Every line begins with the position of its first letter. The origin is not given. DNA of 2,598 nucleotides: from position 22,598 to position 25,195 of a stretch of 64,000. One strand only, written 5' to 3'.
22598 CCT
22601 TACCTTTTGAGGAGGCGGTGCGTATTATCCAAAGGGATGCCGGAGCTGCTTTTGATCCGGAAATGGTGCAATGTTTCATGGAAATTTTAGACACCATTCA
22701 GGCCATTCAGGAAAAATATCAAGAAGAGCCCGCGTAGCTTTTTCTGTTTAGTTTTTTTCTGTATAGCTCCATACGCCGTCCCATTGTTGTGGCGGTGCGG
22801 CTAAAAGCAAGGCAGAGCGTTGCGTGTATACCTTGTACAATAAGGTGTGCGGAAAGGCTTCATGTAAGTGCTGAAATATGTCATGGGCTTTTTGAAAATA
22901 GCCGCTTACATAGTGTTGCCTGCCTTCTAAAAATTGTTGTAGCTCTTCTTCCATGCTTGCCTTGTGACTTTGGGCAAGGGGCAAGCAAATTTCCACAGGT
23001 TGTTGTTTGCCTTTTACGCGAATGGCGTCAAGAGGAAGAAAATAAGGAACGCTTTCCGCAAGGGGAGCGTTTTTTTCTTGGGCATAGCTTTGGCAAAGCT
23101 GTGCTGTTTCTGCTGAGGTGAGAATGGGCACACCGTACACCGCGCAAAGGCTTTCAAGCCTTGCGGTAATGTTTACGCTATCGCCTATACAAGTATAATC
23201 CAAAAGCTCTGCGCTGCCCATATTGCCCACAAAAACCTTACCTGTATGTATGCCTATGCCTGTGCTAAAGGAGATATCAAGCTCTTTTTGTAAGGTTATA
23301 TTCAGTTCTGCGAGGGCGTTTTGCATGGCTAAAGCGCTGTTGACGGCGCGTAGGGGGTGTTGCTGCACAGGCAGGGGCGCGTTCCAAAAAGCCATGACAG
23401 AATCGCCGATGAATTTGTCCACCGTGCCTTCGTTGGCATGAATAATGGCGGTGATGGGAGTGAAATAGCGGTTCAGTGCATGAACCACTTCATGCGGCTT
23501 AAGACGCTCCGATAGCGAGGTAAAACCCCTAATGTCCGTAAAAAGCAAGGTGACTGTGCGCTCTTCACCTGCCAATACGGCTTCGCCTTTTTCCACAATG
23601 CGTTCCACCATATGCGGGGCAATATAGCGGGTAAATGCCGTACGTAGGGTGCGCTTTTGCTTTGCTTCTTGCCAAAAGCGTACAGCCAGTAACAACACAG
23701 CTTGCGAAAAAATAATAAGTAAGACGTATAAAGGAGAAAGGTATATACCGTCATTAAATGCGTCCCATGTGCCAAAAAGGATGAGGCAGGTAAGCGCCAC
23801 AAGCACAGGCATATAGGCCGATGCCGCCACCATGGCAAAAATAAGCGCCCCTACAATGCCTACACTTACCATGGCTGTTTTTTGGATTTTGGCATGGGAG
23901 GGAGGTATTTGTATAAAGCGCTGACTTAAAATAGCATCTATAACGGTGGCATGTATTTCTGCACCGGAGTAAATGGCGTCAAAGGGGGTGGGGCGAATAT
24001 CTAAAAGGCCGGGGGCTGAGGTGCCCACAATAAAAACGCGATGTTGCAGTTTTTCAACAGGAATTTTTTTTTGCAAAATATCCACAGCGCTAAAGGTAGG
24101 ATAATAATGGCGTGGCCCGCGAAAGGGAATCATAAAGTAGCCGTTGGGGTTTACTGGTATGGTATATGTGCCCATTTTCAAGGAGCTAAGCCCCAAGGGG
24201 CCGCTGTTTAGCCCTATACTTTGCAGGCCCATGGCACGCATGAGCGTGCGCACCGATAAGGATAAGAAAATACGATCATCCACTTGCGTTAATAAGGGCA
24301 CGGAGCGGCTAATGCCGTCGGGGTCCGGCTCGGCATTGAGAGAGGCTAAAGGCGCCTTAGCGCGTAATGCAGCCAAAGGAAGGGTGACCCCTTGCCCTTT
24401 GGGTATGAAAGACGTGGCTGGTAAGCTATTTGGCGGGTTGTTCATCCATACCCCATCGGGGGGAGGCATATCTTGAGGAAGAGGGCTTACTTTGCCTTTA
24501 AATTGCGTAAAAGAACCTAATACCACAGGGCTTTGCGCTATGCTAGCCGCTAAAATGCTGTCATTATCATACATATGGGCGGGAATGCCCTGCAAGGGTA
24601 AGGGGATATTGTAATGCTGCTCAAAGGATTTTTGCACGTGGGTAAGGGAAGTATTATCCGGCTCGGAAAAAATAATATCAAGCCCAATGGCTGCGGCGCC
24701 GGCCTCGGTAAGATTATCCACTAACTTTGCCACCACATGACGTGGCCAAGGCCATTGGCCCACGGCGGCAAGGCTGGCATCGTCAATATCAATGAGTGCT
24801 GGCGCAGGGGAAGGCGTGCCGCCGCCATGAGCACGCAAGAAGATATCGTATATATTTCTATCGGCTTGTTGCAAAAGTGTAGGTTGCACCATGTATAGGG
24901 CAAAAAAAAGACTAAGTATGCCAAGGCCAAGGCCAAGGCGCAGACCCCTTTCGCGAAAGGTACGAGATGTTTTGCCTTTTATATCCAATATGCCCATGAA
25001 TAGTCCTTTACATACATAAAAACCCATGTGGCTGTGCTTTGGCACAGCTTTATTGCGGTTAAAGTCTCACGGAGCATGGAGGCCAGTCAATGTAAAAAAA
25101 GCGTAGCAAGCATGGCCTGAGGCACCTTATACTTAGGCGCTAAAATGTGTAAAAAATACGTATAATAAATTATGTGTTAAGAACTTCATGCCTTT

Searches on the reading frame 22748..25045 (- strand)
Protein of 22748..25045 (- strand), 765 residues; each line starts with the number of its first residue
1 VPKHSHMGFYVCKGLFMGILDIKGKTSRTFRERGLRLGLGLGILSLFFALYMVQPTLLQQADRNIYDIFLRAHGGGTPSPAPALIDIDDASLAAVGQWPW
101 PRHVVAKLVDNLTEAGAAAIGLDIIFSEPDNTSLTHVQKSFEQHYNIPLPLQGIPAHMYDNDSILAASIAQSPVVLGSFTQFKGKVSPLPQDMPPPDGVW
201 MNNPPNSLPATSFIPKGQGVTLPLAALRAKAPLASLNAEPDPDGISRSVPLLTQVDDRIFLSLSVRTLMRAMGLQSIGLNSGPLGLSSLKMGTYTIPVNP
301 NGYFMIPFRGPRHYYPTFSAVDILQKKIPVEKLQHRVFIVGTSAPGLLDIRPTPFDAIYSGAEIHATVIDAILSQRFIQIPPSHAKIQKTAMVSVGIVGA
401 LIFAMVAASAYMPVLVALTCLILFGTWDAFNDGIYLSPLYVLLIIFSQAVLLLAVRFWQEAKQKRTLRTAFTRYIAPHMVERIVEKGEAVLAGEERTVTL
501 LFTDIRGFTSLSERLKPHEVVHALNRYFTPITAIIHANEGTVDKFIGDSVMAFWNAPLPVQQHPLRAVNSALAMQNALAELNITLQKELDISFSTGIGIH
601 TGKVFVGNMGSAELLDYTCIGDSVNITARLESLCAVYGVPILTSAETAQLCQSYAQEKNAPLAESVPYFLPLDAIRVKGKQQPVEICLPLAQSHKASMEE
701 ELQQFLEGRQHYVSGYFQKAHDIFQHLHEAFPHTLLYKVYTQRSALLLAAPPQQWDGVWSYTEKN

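Call 3: search_protein_families(library=pfam, proteins=[window:22748-25045:-], max_evalue=1)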
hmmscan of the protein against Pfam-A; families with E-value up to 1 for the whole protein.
window:22748-25045:- (765 aa): 3 families
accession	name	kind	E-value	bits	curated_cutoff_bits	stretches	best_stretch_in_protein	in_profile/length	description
PF05226.16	CHASE2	-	8.4e-56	189.8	26.3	1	47-400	6-251/257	CHASE2 domain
PF00211.25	Guanylate_cyc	-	2.6e-21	76.5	21.9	1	495-652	6-156/183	Adenylate and Guanylate cyclase catalytic domain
PF09765.14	FANCL_d1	-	0.061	13.8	23.8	1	675-728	25-81/89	FANCL UBC-like domain 1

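Call 4: search_protein_families(library=ncbifam, proteins=[window:22748-25045:-], max_evalue=1)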
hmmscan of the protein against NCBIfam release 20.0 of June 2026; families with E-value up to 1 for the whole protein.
window:22748-25045:- (765 aa): 2 families
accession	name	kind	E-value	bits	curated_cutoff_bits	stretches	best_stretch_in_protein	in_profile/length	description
TIGR03845.1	sulfopyru_alph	equivalog_domain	0.035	14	147.95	1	595-645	47-93/160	sulfopyruvate decarboxylase subunit alpha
TIGR03903.1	TOMM_kin_cyc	equivalog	0.098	10.4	705.75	1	492-663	282-448/1267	TOMM system kinase/cyclase fusion protein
